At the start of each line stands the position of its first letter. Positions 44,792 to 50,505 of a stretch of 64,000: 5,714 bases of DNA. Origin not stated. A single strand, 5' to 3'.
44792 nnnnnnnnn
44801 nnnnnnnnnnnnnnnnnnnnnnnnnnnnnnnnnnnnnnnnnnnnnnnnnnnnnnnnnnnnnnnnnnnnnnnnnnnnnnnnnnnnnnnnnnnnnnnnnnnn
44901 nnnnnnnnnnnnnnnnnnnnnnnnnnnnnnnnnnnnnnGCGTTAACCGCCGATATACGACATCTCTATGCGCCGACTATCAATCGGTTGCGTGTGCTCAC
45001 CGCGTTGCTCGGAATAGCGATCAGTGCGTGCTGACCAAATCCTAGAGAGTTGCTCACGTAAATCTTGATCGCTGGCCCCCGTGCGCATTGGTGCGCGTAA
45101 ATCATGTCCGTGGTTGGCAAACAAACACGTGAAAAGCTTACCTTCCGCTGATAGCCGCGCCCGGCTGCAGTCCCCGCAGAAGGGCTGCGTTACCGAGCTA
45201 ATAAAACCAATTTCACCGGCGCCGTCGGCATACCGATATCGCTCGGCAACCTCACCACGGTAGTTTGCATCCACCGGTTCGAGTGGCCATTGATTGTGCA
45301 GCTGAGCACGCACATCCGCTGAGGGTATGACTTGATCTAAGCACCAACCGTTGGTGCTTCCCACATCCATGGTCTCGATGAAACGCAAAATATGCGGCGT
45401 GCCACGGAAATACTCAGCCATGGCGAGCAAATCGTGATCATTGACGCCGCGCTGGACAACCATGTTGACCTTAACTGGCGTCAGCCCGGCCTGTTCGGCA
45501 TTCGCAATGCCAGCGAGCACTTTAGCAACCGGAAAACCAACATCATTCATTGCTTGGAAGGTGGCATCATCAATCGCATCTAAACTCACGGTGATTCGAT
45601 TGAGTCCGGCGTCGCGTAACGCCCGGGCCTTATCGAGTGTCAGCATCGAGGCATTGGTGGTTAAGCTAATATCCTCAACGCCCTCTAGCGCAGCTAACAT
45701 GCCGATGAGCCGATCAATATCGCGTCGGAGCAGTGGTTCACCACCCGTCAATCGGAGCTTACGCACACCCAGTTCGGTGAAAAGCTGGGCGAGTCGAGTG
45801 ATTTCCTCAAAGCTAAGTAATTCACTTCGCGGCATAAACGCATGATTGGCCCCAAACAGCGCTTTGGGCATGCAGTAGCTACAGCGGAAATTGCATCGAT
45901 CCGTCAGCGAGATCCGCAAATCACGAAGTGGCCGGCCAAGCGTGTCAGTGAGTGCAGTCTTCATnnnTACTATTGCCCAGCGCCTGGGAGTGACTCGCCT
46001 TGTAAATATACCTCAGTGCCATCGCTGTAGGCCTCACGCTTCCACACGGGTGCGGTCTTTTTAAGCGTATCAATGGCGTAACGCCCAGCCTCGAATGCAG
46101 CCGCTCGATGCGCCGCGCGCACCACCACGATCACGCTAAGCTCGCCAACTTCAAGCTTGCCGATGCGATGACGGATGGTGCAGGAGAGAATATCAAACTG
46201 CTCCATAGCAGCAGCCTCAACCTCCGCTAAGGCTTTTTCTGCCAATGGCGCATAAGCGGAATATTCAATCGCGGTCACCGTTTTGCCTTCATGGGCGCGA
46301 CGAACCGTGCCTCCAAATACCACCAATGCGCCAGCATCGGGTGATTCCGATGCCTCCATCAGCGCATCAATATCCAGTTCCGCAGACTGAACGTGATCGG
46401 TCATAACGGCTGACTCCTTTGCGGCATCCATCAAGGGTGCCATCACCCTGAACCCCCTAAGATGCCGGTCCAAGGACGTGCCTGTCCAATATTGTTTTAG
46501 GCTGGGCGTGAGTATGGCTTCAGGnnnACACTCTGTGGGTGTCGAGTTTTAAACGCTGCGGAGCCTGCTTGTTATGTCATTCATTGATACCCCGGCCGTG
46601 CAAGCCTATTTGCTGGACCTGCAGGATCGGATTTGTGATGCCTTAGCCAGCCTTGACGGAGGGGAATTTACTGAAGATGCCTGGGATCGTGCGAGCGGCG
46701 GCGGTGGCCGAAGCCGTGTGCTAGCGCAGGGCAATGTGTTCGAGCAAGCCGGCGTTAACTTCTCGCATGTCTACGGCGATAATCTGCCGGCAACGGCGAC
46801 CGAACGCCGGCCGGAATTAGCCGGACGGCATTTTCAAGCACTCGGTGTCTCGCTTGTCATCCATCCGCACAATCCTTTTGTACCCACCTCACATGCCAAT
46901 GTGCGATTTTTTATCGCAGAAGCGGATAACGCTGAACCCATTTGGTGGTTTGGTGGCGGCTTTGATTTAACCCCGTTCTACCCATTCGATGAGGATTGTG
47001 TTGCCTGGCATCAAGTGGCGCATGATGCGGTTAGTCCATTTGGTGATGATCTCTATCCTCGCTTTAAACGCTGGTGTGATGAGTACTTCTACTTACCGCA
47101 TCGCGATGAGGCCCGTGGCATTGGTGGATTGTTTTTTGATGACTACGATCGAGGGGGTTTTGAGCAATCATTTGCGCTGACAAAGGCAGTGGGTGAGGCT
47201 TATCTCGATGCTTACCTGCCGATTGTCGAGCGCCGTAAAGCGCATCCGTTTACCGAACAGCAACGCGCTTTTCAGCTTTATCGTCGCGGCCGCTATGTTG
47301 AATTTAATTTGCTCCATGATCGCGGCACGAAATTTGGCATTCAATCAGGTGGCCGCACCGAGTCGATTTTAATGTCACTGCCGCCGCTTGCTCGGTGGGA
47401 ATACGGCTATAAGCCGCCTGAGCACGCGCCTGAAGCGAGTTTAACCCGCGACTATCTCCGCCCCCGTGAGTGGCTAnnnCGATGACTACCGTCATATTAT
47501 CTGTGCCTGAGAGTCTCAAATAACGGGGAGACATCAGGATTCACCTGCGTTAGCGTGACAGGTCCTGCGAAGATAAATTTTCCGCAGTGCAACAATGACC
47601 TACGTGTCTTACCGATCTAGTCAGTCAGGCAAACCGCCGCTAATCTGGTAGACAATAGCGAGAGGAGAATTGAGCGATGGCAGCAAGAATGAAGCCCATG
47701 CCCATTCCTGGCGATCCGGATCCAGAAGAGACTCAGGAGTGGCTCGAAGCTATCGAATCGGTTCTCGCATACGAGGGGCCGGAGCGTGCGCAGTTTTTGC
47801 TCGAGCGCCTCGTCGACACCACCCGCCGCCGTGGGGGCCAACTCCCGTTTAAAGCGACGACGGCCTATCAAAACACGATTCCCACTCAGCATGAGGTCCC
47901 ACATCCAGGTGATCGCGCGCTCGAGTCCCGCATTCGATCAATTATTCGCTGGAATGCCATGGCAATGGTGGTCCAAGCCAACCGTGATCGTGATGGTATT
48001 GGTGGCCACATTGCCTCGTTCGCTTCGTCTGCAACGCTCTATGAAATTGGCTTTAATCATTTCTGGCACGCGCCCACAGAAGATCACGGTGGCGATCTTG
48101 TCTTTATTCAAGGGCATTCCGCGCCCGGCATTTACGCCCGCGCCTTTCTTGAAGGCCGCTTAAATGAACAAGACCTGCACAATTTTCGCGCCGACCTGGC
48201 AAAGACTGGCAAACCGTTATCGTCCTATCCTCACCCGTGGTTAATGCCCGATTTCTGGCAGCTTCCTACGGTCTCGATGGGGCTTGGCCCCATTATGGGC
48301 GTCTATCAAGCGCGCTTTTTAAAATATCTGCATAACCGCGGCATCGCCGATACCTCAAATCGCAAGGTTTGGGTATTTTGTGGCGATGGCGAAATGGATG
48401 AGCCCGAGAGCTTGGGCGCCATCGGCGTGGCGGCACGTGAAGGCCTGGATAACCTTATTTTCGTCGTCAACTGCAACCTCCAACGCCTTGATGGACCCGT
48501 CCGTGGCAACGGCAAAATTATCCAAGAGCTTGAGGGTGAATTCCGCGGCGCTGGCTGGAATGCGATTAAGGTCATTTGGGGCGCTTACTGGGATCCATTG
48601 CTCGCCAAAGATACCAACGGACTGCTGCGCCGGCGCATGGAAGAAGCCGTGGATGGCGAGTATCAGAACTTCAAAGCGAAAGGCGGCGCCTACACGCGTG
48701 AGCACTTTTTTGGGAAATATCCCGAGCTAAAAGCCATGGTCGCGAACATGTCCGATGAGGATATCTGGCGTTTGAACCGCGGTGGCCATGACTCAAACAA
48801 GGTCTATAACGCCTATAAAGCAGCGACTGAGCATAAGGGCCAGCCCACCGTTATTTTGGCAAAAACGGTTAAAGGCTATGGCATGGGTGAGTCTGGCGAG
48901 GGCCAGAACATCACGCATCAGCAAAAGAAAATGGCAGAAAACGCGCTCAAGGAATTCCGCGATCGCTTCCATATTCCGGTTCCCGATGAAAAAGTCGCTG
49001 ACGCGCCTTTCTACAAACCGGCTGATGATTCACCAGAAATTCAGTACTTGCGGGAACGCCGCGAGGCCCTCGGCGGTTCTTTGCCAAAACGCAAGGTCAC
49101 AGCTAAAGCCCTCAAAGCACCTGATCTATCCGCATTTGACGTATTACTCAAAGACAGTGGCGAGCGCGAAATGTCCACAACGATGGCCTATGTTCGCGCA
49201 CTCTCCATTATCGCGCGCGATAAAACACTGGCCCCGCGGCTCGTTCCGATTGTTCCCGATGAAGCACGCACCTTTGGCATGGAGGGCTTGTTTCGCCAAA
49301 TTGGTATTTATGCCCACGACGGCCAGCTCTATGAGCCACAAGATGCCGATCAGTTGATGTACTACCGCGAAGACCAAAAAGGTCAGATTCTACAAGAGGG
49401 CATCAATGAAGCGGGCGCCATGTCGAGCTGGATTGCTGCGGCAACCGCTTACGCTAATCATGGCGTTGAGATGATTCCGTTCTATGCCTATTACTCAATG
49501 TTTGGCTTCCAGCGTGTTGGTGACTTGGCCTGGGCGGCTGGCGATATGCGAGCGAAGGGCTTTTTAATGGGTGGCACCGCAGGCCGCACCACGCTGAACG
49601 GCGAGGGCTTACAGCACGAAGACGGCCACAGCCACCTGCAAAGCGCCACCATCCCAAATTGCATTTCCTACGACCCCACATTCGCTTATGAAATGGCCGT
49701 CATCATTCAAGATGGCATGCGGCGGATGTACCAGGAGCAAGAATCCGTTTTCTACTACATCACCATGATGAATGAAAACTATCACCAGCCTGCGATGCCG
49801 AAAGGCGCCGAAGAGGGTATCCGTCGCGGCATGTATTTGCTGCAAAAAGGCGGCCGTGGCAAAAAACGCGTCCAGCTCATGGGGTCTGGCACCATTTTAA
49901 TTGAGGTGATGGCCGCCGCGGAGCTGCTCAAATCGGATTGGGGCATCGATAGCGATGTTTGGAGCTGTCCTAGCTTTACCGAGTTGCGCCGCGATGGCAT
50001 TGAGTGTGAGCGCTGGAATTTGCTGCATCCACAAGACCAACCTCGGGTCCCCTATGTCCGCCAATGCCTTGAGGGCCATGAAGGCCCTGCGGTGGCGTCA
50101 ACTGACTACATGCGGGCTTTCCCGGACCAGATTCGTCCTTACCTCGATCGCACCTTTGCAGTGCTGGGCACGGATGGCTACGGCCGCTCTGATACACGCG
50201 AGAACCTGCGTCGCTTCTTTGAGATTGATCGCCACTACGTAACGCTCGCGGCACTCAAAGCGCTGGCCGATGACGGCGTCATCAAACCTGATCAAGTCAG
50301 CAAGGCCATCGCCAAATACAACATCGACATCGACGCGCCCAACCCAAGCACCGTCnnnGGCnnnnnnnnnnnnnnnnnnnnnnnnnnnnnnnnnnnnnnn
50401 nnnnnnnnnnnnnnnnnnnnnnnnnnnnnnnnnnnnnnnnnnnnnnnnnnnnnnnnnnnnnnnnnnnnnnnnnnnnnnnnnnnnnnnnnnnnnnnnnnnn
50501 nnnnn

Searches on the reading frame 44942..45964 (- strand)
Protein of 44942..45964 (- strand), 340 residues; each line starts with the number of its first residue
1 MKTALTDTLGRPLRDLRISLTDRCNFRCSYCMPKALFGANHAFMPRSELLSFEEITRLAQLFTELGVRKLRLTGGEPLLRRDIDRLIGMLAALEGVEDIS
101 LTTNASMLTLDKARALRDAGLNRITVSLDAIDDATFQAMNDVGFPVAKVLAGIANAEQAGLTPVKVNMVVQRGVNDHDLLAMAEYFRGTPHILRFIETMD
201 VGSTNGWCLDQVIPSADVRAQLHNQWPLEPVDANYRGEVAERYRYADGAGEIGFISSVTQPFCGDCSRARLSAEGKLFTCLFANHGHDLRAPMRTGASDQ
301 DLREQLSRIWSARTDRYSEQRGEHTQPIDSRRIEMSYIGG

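Call 62: search_protein_families(library=pfam, max_evalue=0.00001, proteins=[window:44942-45964:-])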
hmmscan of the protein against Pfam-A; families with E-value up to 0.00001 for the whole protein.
window:44942-45964:- (340 aa): 2 families
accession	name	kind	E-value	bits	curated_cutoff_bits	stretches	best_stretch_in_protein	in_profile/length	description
PF06463.18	Mob_synth_C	-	1.7e-38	131.9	37.4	1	193-318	3-127/128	Molybdenum Cofactor Synthesis C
PF04055.27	Radical_SAM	-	4.3e-35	121.8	29.5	1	18-185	1-165/166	Radical SAM superfamily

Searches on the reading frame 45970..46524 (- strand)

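Call 62: search_protein_families(library=pfam, max_evalue=0.00001, proteins=[window:45970-46524:-])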
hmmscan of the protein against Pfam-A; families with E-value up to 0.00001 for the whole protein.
window:45970-46524:- (184 aa): 1 family
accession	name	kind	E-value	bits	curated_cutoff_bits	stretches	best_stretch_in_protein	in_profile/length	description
PF02391.22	MoaE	-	4.3e-36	124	23.4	1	45-156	1-113/114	MoaE protein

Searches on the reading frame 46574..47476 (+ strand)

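Call 4: search_protein_families(library=pfam, proteins=[window:46574-47476:+])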
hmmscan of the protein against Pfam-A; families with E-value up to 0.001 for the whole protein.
window:46574-47476:+ (301 aa): 1 family
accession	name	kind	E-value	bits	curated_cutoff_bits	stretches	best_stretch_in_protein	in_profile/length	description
PF01218.23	Coprogen_oxidas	-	2e-129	430.9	31.8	1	9-300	2-295/295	Coproporphyrinogen III oxidase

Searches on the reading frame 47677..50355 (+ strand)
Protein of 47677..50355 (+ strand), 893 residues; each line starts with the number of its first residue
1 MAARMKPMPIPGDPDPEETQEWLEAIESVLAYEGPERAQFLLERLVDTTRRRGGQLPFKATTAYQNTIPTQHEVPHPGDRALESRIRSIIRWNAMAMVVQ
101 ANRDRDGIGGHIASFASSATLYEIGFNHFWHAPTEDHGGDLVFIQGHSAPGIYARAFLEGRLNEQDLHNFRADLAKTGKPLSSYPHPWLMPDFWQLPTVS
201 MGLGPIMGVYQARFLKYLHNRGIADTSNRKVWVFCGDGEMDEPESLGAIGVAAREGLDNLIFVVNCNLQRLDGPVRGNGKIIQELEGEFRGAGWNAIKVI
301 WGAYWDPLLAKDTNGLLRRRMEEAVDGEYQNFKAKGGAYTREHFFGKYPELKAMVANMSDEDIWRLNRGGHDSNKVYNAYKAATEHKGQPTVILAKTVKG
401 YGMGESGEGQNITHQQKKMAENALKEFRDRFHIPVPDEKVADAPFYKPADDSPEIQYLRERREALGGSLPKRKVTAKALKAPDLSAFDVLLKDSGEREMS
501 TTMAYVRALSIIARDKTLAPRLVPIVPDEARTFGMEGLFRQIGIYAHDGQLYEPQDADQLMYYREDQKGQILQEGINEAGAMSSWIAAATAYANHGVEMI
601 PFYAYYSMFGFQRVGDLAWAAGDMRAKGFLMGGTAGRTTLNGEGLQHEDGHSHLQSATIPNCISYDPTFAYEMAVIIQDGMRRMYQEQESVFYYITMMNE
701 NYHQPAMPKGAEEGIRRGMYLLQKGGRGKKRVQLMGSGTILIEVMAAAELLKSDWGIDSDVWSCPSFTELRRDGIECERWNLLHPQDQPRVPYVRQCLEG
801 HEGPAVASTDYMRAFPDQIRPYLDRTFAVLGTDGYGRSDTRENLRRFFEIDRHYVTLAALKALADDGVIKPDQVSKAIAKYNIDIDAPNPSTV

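Call 4: search_protein_families(library=pfam, proteins=[window:47677-50355:+])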
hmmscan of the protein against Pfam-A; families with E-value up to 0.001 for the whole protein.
window:47677-50355:+ (893 aa): 3 families
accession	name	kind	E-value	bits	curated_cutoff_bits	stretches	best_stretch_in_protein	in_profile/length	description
PF17831.6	PDH_E1_M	-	1.2e-110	368.7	23.2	1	489-705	13-229/229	Pyruvate dehydrogenase E1 component middle domain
PF22613.1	Transketolase_C_1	-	1e-23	84.2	27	1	718-851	1-113/113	Transketolase-like TK C-terminal domain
PF00456.26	Transketolase_N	-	3.4e-13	49.7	22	1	85-299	4-213/334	Transketolase, thiamine diphosphate binding domain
